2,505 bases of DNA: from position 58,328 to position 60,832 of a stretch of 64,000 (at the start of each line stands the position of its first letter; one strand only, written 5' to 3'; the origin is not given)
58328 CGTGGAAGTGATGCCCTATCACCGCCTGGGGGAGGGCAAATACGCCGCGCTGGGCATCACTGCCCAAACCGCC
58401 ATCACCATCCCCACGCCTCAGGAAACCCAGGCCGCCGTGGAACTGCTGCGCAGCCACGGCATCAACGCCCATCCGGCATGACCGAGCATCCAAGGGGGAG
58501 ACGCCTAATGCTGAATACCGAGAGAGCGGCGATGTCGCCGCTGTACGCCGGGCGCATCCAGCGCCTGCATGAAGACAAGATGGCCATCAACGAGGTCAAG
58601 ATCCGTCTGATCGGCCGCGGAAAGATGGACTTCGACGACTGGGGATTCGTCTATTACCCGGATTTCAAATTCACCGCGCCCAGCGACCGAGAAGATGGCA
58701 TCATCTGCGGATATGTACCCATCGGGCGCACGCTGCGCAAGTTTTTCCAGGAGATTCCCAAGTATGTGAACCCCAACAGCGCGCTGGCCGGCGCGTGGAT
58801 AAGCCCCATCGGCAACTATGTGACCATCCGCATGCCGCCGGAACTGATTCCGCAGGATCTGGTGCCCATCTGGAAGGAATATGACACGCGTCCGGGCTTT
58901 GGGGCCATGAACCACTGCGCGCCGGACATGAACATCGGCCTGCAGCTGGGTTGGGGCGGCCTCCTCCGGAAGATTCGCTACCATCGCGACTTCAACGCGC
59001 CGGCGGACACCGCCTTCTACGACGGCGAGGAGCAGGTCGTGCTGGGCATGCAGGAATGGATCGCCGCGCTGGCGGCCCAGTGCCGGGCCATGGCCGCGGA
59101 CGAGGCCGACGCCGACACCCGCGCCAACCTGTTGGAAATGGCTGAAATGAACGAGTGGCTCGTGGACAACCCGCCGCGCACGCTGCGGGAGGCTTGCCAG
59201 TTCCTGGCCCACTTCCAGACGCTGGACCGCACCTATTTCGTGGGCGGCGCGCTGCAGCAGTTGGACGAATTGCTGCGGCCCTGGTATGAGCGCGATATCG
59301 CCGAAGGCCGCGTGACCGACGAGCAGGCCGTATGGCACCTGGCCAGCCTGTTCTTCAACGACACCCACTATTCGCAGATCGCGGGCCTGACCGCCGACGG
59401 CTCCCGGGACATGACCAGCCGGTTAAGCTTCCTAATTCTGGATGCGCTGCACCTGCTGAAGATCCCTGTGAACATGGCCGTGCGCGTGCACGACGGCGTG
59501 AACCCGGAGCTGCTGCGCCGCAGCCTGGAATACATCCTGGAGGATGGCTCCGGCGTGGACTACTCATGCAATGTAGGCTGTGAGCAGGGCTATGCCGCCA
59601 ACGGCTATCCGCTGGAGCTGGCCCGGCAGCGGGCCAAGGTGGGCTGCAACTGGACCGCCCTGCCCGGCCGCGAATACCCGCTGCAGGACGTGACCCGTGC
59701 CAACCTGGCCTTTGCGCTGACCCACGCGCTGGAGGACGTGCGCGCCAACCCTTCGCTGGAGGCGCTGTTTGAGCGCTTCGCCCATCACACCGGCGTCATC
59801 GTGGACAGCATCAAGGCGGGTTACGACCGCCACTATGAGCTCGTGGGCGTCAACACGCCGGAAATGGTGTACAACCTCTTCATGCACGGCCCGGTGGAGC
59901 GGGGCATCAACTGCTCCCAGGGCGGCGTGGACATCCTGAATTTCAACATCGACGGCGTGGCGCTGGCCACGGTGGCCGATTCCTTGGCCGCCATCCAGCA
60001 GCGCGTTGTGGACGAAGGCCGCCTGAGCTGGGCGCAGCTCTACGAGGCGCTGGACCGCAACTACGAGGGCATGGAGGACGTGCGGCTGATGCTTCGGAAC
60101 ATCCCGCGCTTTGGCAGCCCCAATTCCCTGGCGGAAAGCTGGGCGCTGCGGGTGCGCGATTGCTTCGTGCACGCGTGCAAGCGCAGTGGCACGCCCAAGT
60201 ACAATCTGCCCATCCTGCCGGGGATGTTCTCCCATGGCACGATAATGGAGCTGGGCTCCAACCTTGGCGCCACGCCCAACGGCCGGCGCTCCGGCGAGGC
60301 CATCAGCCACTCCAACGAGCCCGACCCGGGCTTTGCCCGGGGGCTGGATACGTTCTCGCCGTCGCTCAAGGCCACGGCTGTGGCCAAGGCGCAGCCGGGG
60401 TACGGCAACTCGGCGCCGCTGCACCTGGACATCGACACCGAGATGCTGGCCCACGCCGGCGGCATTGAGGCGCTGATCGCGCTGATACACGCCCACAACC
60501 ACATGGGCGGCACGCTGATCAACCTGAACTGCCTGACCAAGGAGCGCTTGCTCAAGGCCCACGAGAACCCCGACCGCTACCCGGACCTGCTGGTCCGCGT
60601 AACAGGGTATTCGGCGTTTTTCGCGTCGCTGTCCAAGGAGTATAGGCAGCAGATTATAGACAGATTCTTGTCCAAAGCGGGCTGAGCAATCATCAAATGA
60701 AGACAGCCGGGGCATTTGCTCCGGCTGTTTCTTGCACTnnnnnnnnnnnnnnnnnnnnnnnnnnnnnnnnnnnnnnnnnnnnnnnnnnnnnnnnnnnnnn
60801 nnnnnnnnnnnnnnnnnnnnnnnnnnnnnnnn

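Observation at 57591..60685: Short, divergent glycyl-radical enzyme with a G-C-N-W Cys loop, coupled to its activase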

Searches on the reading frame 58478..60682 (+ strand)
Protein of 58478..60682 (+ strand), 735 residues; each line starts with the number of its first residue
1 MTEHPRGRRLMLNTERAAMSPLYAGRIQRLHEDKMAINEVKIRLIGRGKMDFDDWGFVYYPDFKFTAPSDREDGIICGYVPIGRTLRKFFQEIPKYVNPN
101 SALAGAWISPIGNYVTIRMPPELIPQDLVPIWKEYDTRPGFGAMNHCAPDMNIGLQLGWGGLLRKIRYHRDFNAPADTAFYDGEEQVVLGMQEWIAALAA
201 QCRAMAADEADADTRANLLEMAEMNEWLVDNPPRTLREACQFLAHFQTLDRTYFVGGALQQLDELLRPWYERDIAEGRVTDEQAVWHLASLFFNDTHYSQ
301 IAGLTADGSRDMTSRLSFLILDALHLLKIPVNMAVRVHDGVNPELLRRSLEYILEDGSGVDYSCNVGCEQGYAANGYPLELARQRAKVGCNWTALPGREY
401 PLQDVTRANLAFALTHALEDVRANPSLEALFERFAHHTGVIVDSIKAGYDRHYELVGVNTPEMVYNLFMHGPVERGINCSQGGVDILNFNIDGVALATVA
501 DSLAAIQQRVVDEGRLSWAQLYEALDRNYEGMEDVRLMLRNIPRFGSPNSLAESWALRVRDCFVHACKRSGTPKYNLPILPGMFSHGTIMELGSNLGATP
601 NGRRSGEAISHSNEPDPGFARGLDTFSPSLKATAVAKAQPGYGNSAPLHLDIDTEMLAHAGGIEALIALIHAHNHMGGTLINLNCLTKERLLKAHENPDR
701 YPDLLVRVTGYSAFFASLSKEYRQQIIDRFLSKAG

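Call 3: search_protein_families(library=pfam, proteins=[window:58478-60682:+])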
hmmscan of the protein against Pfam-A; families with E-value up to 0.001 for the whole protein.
window:58478-60682:+ (735 aa): 2 families
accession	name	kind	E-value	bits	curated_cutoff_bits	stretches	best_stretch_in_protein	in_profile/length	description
PF02901.20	PFL-like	-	1.1e-69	236.2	24.3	1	142-583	155-637/647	Pyruvate formate lyase-like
PF01228.26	Gly_radical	-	2.7e-12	47.6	22.2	1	644-715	33-105/106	Glycine radical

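Call 4: search_protein_families(library=ncbifam, proteins=[window:58478-60682:+])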
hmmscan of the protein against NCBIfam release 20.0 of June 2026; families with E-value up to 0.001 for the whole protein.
window:58478-60682:+ (735 aa): 12 families
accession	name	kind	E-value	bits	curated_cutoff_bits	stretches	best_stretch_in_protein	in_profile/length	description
TIGR01774.1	PFL2-3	subfamily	1.4e-58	198.8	678.2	1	175-730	192-782/786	formate C-acetyltransferase/glycerol dehydratase family glycyl radical enzyme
NF048011.1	SfplDhtHpsGDes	equivalog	7.6e-51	173.3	1000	2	481-729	572-816/821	(2S)-3-sulfopropanediol dehydratase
NF007437.0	PRK09983.1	equivalog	9e-49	166.2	1109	1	146-729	156-760/765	formate C-acetyltransferase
NF043068.1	glycl_HYPD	equivalog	5.1e-45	153.8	1100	2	302-729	341-779/784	trans-4-hydroxy-L-proline dehydratase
NF048009.1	SfplDhtHpfGKleb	equivalog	7.8e-45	153.3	1000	3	427-729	519-819/824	(2S)-3-sulfopropanediol dehydratase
TIGR04394.1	choline_CutC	equivalog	2.3e-43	148.8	1050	2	461-730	519-784/789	choline trimethylamine-lyase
NF033718.1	indole_decarb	equivalog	9.5e-29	100.2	1100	2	543-729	681-863/868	indoleacetate decarboxylase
NF033715.1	glycyl_HPDL_Lrg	equivalog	8.7e-27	93.3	1150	2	180-285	271-378/901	4-hydroxyphenylacetate decarboxylase large subunit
NF038360.1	rad_fix_GrcA3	exception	8.4e-15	54.6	158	1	663-730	6-73/78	autonomous glycyl radical cofactor GrcA3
TIGR01255.1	pyr_form_ly_1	equivalog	1.9e-13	49.8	994.2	1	497-731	515-740/744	formate C-acetyltransferase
TIGR04365.1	spare_glycyl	equivalog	6.3e-11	42.6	170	1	674-732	65-123/126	autonomous glycyl radical cofactor GrcA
NF008341.1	PRK11127.1-1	equivalog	2e-10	40.5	145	1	679-730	24-75/80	autonomous glycyl radical cofactor GrcA2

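Call 5: search_solved_structures(query=window:58478-60682:+, max_evalue=0.001, show_alignments=3)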
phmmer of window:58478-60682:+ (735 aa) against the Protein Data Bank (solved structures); distinct sequences matched with E-value up to 0.001: 34.
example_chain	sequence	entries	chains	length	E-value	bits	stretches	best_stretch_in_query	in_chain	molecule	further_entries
9f3w_A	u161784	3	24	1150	3.8e-48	167.6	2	181-730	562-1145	Choline trimethylamine-lyase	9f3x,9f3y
8yjo_A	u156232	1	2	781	1.6e-42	149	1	154-729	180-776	Probable dehydratase PflD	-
5a0z_A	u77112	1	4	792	1.8e-41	145.6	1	181-730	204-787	CHOLINE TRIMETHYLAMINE LYASE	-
5a0u_A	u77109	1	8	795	1.8e-41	145.6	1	181-730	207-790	CHOLINE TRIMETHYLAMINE LYASE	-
1r8w_A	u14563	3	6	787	3e-38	134.9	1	142-729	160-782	glycerol dehydratase | B12-independent glycerol dehydratase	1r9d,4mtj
6lon_B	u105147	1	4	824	4e-36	127.9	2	463-729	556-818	PFL2/glycerol dehydratase family glycyl radical enzyme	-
5ymr_B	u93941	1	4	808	4.2e-36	127.8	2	493-729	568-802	Formate acetyltransferase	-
8id0_A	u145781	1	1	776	1.6e-35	125.9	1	302-729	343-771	formate C-acetyltransferase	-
5fav_A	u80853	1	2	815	5e-34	120.9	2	461-731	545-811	Choline trimethylamine-lyase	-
9ht9_A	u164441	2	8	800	6.4e-34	120.6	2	461-731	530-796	Choline trimethylamine-lyase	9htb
9r0v_A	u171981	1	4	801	6.4e-34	120.6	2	461-731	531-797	Choline trimethylamine-lyase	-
5kdp_A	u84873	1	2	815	7e-34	120.5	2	461-731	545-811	Choline trimethylamine-lyase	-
6vue_A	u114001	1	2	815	7e-34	120.5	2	461-731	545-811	Choline trimethylamine-lyase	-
5fay_A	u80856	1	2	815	7e-34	120.4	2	461-731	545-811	Choline trimethylamine-lyase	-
5faw_A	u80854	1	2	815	7.3e-34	120.4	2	461-731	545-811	Choline trimethylamine-lyase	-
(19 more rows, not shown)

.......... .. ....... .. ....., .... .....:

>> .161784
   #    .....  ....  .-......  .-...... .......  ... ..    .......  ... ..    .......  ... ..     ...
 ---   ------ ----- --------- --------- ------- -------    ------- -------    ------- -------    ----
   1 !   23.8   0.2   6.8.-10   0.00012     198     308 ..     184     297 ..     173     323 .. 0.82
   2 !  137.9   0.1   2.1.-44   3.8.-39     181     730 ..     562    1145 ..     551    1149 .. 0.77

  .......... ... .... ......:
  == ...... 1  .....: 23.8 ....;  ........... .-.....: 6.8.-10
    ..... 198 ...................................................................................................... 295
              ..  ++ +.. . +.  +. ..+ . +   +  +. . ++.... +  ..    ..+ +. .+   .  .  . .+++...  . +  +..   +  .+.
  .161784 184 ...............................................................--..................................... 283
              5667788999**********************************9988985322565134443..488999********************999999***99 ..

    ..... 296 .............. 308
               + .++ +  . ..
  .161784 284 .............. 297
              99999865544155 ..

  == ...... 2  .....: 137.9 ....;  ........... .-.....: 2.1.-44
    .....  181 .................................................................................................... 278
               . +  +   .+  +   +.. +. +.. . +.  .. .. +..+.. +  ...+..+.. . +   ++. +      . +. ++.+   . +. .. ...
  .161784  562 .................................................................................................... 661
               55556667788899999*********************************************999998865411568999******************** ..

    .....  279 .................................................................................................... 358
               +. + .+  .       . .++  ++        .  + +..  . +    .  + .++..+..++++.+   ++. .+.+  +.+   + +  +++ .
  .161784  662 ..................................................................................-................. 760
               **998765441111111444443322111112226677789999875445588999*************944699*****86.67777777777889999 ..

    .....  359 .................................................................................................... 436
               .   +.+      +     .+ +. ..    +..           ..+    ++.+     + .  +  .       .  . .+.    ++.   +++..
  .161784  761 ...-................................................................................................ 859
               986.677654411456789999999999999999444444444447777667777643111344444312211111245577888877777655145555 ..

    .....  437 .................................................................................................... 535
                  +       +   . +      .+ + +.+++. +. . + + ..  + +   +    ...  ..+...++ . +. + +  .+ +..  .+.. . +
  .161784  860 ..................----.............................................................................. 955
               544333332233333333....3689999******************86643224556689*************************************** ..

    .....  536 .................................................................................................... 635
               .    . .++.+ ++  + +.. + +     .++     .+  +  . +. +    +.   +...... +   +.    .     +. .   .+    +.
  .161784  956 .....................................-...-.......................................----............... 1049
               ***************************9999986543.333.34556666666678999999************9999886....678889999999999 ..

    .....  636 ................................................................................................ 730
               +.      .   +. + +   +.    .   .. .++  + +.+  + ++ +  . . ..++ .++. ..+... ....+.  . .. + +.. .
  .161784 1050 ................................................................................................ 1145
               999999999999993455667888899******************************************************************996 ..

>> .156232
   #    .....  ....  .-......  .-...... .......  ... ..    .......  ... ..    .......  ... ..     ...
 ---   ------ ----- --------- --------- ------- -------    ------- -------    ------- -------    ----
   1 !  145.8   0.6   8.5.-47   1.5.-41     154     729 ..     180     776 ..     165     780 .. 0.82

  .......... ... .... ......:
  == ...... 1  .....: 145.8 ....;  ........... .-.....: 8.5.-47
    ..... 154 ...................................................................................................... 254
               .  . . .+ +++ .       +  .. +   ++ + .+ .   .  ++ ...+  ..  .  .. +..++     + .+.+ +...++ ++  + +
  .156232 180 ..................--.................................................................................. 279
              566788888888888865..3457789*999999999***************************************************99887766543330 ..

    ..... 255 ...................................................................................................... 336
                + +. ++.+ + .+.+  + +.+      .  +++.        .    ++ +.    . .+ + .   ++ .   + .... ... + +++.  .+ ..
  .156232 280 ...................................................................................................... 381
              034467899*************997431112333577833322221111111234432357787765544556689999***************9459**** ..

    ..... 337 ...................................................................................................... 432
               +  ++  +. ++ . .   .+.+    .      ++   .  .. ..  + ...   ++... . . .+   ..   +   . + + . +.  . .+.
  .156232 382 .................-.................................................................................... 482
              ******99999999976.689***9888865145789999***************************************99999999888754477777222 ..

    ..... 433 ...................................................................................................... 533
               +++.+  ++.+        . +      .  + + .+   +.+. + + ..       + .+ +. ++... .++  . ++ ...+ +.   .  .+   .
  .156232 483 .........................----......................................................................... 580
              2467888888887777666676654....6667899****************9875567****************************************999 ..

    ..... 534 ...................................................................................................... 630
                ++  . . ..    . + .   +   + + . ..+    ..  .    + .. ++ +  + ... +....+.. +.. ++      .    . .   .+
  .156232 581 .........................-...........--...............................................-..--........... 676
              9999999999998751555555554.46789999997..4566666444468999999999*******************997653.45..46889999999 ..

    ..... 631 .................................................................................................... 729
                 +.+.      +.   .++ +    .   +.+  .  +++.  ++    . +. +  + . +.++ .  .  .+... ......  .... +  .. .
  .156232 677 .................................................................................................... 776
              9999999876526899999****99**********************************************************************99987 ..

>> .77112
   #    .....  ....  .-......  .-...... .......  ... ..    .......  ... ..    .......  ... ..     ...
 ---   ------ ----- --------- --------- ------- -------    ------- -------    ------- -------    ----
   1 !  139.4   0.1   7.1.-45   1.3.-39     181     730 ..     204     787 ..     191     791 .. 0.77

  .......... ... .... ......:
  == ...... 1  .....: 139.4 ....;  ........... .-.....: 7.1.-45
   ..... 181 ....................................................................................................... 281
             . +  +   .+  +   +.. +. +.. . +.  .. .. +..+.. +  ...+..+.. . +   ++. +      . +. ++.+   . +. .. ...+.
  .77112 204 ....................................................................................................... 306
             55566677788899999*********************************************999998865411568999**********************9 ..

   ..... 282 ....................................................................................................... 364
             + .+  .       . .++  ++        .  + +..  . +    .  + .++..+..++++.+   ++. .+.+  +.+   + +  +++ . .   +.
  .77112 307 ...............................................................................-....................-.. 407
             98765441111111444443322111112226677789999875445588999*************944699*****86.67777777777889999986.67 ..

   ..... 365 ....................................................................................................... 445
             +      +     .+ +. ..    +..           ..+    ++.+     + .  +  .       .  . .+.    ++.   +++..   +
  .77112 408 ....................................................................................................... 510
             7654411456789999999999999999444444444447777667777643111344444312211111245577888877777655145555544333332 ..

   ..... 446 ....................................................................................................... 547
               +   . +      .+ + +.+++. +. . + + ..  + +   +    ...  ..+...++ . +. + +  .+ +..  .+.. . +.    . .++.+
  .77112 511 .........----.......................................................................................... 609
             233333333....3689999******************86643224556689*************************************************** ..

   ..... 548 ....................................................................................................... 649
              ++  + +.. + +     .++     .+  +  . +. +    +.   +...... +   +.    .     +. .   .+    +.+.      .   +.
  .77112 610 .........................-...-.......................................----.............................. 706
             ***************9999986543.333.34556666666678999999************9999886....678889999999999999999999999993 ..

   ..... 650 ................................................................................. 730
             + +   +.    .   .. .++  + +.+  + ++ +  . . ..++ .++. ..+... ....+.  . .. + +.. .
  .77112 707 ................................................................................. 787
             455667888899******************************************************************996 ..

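Call 7: find_homologous_proteins(query=window:58508-60682:+, max_evalue=1e-20)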
Query window:58508-60682:+ (725 aa): 1383 proteins with E <= 1e-20 among 8000 candidates; the best 120 are listed.
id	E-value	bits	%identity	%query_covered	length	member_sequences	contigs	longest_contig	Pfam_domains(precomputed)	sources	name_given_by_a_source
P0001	0.0e+0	1657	97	100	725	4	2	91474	PF02901.21,PF01228.27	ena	-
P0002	0.0e+0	1476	86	100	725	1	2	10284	PF02901.21,PF01228.27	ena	-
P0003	0.0e+0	1386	80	100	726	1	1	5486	PF02901.21,PF01228.27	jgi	jgi:pyruvate-formate lyase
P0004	0.0e+0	1369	78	100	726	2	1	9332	PF02901.21,PF01228.27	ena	-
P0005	0.0e+0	1334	76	100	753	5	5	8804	PF02901.21,PF01228.27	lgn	-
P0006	0.0e+0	1323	76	100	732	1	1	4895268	PF02901.21,PF01228.27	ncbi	-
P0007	0.0e+0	1318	75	100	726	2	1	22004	PF02901.21,PF01228.27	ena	-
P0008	0.0e+0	1307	76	100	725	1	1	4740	PF02901.21,PF01228.27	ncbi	-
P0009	0.0e+0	1304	73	100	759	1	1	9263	PF02901.21,PF01228.27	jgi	-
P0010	0.0e+0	1296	74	100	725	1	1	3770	PF02901.21,PF01228.27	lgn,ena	-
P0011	0.0e+0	1295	74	100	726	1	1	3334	PF02901.21,PF01228.27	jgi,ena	-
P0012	0.0e+0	1280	74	100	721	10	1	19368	PF02901.21,PF01228.27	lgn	-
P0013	0.0e+0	1280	73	100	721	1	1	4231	PF02901.21,PF01228.27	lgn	-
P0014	0.0e+0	1279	73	100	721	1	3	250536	PF02901.21,PF01228.27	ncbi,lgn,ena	-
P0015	0.0e+0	1276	75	100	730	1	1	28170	PF02901.21,PF01228.27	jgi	jgi:pyruvate-formate lyase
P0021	0.0e+0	1253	72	100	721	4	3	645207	PF02901.21,PF01228.27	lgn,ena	-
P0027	0.0e+0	1245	71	100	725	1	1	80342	PF02901.21,PF01228.27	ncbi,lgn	ncbi:MAG: pyruvate formate lyase family protein [Anaerocolumna sp.]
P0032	0.0e+0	1236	72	100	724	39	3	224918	PF02901.21,PF01228.27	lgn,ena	-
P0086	0.0e+0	1097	65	99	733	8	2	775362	PF02901.21,PF01228.27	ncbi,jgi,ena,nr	ncbi:MAG: pyruvate-formate lyase [Oscillospiraceae bacterium]|nr:pyruvate-formate lyase [Oscillospir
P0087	0.0e+0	1096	65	100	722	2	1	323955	PF02901.21,PF01228.27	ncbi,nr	ncbi:MAG: pyruvate-formate lyase [Herbinix sp.]|nr:pyruvate-formate lyase [Herbinix sp.]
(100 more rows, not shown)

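Call 12: find_encoding_contigs(protein=P0006, flank=10000, max_places=2)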
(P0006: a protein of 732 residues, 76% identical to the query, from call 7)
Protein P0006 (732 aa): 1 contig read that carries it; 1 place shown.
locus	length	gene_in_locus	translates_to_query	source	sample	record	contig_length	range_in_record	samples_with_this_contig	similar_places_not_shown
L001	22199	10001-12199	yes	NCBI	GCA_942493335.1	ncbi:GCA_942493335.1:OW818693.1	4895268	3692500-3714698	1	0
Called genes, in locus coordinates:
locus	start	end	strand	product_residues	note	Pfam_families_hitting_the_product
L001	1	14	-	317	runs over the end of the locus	PF00294:PfkB, PF08543:Phos_pyr_kin (weak)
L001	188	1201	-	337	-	PF00356:LacI, PF00532:Peripla_BP_1, PF13407:Peripla_BP_4, PF13377:Peripla_BP_3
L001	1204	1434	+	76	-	-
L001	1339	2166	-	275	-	PF00903:Glyoxalase, PF21631:A9CJY8-like_N, PF13840:ACT_7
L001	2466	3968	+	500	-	PF00370:FGGY_N, PF02782:FGGY_C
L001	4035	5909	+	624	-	PF00251:Glyco_hydro_32N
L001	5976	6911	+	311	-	PF00294:PfkB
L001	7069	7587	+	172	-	PF07385:Lyx_isomer (faint)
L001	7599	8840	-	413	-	PF13477:Glyco_trans_4_2 (weak), PF13439:Glyco_transf_4, PF13579:Glyco_trans_4_4, PF00534:Glycos_transf_1, PF13692:Glyco_trans_1_4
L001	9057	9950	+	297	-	PF13353:Fer4_12 (weak), PF00037:Fer4 (weak), PF12797:Fer4_2 (weak), PF12837:Fer4_6 (weak), PF13237:Fer4_10, PF12838:Fer4_7, PF14697:Fer4_21, PF04055:Radical_SAM, +5 more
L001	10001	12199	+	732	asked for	PF02901:PFL-like, PF01228:Gly_radical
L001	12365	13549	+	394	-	PF00149:Metallophos (faint)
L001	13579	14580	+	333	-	PF02311:AraC_binding, PF07883:Cupin_2, PF12852:Cupin_6, PF00165:HTH_AraC (weak), PF12833:HTH_18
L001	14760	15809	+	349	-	PF01208:URO-D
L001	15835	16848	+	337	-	PF01208:URO-D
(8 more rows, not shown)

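Call 13: find_encoding_contigs(protein=P0086, flank=10000, max_places=2)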
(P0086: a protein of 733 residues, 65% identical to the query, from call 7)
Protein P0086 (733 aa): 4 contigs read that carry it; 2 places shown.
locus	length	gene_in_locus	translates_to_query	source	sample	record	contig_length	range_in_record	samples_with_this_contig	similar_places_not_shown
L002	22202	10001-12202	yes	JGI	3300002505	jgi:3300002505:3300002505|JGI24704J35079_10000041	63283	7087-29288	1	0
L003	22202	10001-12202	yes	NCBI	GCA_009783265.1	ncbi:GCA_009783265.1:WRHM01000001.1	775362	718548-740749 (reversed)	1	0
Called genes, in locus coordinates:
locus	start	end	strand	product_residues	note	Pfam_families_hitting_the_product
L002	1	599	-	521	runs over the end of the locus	PF01547:SBP_bac_1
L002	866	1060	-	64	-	-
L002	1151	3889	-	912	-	PF04760:IF2_N, PF03144:GTP_EFTU_D2 (faint), PF00009:GTP_EFTU, PF00025:Arf (weak), PF01926:MMR_HSR1, PF02421:FeoB_N (faint), PF22042:EF-G_D2, PF11987:IF-2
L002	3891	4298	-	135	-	PF01248:Ribosomal_L7Ae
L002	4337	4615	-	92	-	PF04296:YlxR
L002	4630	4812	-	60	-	-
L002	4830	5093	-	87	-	PF05016:ParE_toxin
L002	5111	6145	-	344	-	PF08529:NusA_N, PF00575:S1 (weak), PF13184:KH_NusA_1st, PF26594:KH_NusA_2nd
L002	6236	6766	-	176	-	PF02576:RimP_N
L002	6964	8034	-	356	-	PF01208:URO-D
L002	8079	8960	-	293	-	PF01261:AP_endonuc_2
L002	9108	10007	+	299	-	PF13353:Fer4_12 (weak), PF04055:Radical_SAM, PF00037:Fer4 (faint)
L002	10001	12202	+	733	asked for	PF02901:PFL-like, PF01228:Gly_radical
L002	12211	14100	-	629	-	PF01926:MMR_HSR1, PF02421:FeoB_N, PF07670:Gate, PF07664:FeoB_C, PF07670:Gate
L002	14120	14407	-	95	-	PF04023:FeoA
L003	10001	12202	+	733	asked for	PF02901:PFL-like, PF01228:Gly_radical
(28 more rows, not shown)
